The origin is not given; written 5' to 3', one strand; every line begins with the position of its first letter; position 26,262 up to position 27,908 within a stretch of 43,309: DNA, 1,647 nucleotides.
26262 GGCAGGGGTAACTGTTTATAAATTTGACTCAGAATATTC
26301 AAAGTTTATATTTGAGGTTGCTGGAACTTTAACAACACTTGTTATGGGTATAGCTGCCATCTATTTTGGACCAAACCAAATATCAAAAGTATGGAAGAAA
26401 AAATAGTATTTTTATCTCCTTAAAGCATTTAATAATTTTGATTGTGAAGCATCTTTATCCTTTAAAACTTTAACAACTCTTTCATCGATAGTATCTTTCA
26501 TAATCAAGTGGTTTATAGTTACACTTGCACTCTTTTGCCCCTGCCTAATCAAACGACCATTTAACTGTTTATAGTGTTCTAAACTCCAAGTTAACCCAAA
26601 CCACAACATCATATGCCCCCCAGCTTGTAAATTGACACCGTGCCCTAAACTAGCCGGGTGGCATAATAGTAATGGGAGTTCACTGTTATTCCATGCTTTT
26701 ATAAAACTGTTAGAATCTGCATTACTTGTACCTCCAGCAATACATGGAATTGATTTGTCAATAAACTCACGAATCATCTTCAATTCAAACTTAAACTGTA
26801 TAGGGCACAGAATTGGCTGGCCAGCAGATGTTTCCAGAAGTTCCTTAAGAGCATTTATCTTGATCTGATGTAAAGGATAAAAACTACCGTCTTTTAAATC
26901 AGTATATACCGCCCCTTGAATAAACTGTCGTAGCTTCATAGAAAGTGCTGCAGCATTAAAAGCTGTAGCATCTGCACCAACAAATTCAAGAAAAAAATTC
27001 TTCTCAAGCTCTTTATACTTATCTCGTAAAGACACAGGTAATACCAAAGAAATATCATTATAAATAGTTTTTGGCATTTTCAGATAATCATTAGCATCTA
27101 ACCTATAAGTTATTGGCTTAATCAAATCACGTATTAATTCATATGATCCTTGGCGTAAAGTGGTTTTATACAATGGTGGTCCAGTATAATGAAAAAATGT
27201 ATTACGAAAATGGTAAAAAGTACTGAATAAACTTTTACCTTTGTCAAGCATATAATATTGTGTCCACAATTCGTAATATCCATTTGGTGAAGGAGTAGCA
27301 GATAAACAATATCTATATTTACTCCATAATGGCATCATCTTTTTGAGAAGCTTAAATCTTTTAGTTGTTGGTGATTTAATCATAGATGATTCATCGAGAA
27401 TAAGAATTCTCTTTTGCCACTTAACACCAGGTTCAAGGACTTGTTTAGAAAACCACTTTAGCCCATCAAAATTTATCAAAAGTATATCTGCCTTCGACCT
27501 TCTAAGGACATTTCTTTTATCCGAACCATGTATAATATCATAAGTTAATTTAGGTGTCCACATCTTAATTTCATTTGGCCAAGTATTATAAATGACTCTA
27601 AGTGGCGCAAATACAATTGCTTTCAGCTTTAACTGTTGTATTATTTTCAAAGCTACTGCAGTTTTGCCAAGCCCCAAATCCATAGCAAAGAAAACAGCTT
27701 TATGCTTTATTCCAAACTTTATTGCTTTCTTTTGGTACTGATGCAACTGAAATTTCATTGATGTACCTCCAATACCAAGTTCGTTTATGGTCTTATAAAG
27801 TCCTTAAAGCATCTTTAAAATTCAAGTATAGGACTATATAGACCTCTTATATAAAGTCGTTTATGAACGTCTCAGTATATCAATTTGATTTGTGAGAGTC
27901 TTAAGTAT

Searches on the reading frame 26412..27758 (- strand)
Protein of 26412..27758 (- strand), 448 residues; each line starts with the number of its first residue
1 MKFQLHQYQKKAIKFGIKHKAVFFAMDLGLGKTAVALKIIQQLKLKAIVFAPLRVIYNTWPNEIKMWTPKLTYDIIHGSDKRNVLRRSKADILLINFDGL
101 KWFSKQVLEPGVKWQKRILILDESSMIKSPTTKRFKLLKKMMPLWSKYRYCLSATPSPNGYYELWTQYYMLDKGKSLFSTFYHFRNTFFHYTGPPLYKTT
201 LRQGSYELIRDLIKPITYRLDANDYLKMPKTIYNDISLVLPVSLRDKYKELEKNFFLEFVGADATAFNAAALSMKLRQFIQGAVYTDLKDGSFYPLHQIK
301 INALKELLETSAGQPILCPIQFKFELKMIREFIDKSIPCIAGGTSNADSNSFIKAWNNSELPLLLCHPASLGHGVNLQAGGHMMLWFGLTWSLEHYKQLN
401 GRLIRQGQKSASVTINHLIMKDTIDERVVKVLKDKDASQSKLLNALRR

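Call 63: search_protein_families(library=phrogs, proteins=[window:26412-27758:-], max_evalue=0.00001)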
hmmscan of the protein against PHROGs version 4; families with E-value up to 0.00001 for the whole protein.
window:26412-27758:- (448 aa): 6 families
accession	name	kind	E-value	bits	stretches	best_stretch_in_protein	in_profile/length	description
phrog_62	-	DNA, RNA and nucleotide metabolism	2.9e-131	440.4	1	1-447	693-1137/1881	DNA helicase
phrog_11354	-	unknown function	6.7e-38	130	1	346-447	9-109/116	-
phrog_16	-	DNA, RNA and nucleotide metabolism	2.1e-16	60.4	1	1-425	269-600/986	DNA helicase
phrog_11801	-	other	1.4e-09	36.7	1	372-442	1422-1492/2269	DNA methyltransferase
phrog_1685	-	unknown function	2e-09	36.2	1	356-437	1463-1543/2278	-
phrog_24008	-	DNA, RNA and nucleotide metabolism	4.5e-09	35.7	1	3-171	479-648/1006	helicase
